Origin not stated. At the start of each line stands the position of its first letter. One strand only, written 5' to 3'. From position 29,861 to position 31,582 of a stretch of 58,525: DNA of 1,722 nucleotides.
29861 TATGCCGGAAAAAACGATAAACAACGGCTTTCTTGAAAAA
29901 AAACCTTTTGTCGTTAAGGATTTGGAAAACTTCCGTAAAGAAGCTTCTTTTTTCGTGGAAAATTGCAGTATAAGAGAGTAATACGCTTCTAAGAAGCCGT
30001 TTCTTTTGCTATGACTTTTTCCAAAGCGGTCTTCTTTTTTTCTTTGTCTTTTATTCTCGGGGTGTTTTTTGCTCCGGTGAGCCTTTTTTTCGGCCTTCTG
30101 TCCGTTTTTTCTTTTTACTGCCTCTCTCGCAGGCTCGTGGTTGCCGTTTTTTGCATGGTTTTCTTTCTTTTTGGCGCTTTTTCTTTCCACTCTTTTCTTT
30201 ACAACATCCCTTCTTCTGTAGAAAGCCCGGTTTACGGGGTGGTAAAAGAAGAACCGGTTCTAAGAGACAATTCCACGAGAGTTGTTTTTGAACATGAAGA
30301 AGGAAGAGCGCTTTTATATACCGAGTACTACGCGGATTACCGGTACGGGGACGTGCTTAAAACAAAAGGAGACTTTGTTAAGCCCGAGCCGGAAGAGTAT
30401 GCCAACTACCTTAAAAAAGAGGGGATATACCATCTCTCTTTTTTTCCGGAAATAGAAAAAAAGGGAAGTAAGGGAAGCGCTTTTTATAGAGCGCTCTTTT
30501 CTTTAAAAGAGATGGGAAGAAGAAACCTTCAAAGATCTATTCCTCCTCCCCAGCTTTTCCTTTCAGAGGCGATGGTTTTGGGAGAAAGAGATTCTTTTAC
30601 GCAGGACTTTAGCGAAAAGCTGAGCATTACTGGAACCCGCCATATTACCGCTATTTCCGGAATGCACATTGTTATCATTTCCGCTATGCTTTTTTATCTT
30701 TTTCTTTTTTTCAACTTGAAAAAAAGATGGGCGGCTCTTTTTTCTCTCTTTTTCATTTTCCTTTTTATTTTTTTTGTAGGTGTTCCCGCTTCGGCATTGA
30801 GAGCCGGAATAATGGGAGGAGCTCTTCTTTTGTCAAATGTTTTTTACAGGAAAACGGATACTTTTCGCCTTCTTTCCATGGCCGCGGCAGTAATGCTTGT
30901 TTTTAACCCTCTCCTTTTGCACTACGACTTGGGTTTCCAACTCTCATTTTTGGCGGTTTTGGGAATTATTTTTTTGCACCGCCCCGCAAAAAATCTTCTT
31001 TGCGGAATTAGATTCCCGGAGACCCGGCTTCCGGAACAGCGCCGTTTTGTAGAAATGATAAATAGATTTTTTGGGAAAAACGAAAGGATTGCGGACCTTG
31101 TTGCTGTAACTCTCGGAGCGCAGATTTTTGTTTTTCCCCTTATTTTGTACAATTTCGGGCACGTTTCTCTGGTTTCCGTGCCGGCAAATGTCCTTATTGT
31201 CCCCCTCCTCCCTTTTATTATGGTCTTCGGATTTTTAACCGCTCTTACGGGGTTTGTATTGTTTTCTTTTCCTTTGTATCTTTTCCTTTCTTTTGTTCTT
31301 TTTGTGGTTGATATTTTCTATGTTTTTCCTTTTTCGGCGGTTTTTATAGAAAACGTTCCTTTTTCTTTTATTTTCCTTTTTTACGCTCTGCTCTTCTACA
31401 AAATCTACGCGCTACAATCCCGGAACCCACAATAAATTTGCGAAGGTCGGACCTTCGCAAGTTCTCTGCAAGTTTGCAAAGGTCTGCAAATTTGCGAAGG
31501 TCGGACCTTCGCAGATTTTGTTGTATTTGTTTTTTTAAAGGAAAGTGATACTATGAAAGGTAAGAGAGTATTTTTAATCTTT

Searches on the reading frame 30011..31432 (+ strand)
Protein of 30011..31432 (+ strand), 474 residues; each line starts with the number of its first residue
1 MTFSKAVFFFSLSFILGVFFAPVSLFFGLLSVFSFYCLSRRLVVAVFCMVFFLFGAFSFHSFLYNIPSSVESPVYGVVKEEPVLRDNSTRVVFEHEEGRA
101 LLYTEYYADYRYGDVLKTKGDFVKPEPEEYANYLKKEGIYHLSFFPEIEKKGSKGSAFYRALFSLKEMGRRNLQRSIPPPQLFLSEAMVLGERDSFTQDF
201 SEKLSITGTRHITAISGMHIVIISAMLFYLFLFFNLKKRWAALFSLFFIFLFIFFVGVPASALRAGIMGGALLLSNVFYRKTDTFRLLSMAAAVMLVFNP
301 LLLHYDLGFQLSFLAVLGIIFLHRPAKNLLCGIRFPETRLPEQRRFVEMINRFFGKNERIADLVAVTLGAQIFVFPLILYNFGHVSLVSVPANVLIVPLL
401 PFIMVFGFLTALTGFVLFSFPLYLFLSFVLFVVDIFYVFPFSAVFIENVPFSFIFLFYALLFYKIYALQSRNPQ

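Call 45: search_protein_families(library=pfam, proteins=[window:30011-31432:+], max_evalue=0.001)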
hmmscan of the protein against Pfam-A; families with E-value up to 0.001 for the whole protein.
window:30011-31432:+ (474 aa): 2 families
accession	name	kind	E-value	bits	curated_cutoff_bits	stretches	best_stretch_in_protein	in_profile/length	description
PF03772.21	Competence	-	3.4e-52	177.9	23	1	188-469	1-268/270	Competence protein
PF13567.11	DUF4131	-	2e-10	41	31.6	1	18-149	7-163/165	Domain of unknown function (DUF4131)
